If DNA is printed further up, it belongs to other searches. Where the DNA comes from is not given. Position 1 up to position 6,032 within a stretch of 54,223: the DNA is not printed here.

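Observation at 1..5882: Giant exported Cys-rich ORF (at least 1960 aa) fills the apparently empty first 5.9 kb and is missing from the supplied ORF track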

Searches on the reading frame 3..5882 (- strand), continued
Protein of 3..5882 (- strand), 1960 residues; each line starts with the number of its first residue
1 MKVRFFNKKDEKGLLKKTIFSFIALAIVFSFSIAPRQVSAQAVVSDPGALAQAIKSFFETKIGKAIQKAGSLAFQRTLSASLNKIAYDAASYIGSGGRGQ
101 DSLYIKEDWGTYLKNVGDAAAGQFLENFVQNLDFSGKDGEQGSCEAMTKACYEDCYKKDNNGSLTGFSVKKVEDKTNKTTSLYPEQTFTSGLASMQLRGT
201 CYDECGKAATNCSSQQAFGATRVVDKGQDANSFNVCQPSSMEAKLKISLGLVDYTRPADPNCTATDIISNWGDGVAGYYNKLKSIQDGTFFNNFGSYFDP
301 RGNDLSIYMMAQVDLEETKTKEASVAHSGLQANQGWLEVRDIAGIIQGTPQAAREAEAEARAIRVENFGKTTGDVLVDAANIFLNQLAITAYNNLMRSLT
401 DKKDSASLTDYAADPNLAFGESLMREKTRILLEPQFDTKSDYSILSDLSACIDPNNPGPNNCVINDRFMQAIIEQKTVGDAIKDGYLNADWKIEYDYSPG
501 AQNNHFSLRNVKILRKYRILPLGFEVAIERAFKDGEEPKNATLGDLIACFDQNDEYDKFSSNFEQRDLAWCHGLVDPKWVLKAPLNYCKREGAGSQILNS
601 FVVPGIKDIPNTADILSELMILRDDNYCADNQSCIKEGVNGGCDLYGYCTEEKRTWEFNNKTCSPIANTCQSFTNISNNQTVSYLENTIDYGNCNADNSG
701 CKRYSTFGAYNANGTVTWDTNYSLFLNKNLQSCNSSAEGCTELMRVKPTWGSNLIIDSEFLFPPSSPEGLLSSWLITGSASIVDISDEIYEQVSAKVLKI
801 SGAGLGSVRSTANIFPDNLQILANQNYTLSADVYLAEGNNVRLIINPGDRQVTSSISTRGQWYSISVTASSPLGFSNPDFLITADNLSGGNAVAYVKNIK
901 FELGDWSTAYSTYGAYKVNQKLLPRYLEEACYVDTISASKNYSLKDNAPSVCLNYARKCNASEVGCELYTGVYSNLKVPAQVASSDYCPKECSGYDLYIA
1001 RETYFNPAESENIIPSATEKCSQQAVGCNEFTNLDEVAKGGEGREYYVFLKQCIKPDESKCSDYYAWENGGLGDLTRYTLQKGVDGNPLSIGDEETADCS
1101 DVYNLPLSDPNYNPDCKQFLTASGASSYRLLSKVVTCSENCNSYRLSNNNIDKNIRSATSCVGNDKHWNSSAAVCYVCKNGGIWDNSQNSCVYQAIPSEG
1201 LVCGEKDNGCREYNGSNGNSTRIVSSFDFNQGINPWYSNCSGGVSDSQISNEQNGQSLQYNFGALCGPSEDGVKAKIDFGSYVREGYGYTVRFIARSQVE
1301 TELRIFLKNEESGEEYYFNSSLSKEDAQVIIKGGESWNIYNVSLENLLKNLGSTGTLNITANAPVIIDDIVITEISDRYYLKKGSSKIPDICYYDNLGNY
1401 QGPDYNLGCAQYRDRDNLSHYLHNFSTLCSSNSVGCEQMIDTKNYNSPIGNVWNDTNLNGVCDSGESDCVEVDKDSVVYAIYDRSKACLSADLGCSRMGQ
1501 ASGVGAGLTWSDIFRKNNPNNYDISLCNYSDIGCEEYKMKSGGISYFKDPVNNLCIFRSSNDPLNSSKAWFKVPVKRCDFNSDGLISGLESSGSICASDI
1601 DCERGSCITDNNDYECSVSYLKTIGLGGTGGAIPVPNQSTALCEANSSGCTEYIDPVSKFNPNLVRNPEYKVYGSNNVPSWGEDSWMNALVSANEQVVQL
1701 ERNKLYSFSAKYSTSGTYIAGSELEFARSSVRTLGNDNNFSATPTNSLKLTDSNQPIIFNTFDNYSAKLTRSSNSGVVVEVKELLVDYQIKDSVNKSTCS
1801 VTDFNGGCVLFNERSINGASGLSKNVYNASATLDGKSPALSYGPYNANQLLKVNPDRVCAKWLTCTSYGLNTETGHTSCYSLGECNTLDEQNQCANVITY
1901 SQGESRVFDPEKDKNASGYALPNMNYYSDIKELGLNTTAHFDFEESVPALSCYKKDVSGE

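Call 76: search_solved_structures(query=A7, max_evalue=10, show_alignments=1)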
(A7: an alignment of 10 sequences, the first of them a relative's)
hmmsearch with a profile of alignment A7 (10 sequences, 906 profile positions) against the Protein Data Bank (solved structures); distinct sequences matched with E-value up to 10: 22.
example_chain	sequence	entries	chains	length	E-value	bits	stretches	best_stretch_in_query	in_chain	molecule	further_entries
8ohd_C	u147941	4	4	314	0.1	14.5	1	403-529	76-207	DDRGK domain-containing protein 1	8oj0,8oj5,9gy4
9b7j_S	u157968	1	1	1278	0.14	14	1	469-781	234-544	Dynactin subunit 1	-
9b7j_s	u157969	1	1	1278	0.14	14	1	469-781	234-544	Dynactin subunit 1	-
9cpc_1W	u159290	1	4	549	0.44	12.4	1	506-887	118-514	Cilia- and flagella-associated protein 45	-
6zj3_SK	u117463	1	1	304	1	11.2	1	457-567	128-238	Ribosomal protein eS8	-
23vw_A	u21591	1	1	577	1.2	11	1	558-643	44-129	CRISPR-associated DNA-binding protein Cas12m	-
9kpz_H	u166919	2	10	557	1.7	10.5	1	442-695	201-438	Ubiquitin-like protein SMT3,Tol-Pal system protein TolA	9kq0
30dr_S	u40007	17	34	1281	1.7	10.4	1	472-781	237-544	Dynactin subunit 1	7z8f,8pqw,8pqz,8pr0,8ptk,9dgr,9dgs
9ddm_F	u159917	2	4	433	1.9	10.3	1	443-699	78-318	Tol-Pal system protein TolA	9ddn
7rro_a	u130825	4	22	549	2.3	10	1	494-887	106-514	Cilia and flagella associated protein 45 | Cilia- and flagella-associated protein 45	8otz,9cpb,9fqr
7ung_a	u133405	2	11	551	2.7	9.8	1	505-887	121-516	Cilia- and flagella-associated protein 45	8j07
3hah_A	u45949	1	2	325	2.9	9.7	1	576-708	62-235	human PACSIN1 F-BAR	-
7emf_O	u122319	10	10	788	3.1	9.6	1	696-816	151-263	Mediator of RNA polymerase II transcription subunit 15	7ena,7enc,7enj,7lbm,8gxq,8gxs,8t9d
6znl_Z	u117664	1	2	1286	3.2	9.5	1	472-781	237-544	Dynactin subunit 1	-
8t1i_J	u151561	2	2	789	3.4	9.5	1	735-838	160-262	Mediator of RNA polymerase II transcription subunit 15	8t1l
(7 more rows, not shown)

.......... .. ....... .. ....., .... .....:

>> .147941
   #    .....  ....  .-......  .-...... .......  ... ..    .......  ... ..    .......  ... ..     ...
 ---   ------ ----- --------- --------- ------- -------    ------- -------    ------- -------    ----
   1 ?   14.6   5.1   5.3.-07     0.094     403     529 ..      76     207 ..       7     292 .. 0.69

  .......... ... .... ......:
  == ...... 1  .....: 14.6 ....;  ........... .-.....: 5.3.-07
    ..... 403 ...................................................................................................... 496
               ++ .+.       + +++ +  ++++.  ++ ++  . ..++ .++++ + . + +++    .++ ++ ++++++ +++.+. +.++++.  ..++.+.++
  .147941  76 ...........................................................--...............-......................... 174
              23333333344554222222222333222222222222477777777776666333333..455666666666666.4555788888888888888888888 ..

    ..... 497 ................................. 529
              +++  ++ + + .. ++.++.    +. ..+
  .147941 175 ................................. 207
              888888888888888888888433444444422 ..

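Call 77: search_protein_families(library=pfam, alignment_id=A7, max_evalue=1)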
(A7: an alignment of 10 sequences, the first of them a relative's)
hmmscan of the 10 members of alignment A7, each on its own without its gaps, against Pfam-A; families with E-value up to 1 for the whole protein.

A. member 1, L001:19046-21664:+ (872 aa): 0 families

B. families by the number of members that match (of 10 scanned): 4 families
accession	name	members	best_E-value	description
PF04610.19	TrbL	3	0.00045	TrbL/VirB6 plasmid conjugal transfer protein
PF08651.15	DASH_Duo1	1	0.083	DASH complex subunit Duo1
PF11216.13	DUF3012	1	0.23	Protein of unknown function (DUF3012)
PF09230.16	DFF40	1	0.86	DNA fragmentation factor 40 kDa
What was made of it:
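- On VirB5/TrbJ (PF07996): The VirB6 assignment itself is sub-threshold (call 77).
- The VirB6 assignment of the neighbour rests on sub-threshold hits (call 77).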

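Call 79: search_protein_families(library=pfam, proteins=[P0001, P0096, P0111], max_evalue=0.1)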
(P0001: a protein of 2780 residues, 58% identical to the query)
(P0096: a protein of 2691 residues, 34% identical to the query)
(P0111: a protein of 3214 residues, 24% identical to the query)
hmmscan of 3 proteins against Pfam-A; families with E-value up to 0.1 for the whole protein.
P0001 (2780 aa): 1 family
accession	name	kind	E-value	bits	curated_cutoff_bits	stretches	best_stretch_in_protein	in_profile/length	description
PF02018.23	CBM_4_9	-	0.0018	19.1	25.9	0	1224-1318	3-95/136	Carbohydrate binding domain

P0096 (2691 aa): 1 family
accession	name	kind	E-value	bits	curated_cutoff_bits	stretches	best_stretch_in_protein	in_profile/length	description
PF02018.23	CBM_4_9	-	9.2e-06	26.5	25.9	1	1140-1217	3-85/136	Carbohydrate binding domain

P0111 (3214 aa): 1 family
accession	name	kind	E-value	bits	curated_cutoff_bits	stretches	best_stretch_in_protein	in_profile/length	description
PF02018.23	CBM_4_9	-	5.3e-05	24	25.9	0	709-803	2-86/136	Carbohydrate binding domain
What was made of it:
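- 1758..2213 (-): Beta-sandwich B2, residues ~1224-1375, homologous to B1. The equivalent region of homologues carries the CBM_4_9 Pfam hit. PF02018 falls at residues 1224-1318 of P0001 and scores 26.5 bits against a 25.9 cut-off in P0096 (call 79).
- On CBM_4_9 (PF02018) / CBM4-22 fold: P0096 scores 26.5 bits (above), P0111 24.0 and P0001 19.1 (below) (call 79).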

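Call 96: search_protein_families(library=pfam, alignment_id=A9, max_evalue=1)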
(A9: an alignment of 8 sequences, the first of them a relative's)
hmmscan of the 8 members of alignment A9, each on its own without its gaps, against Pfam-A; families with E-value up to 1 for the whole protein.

A. member 1, L001:18427-19011:+ (194 aa): 0 families

B. families by the number of members that match (of 8 scanned): 4 families
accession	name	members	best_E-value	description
PF07332.16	Phage_holin_3_6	1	0.047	Putative Actinobacterial Holin-X, holin superfamily III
PF01956.21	EMC3_TMCO1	1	0.053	Integral membrane protein EMC3/TMCO1-like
PF14086.11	DUF4266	1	0.082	Domain of unknown function (DUF4266)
PF07898.18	DUF1676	1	0.13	Protein of unknown function (DUF1676)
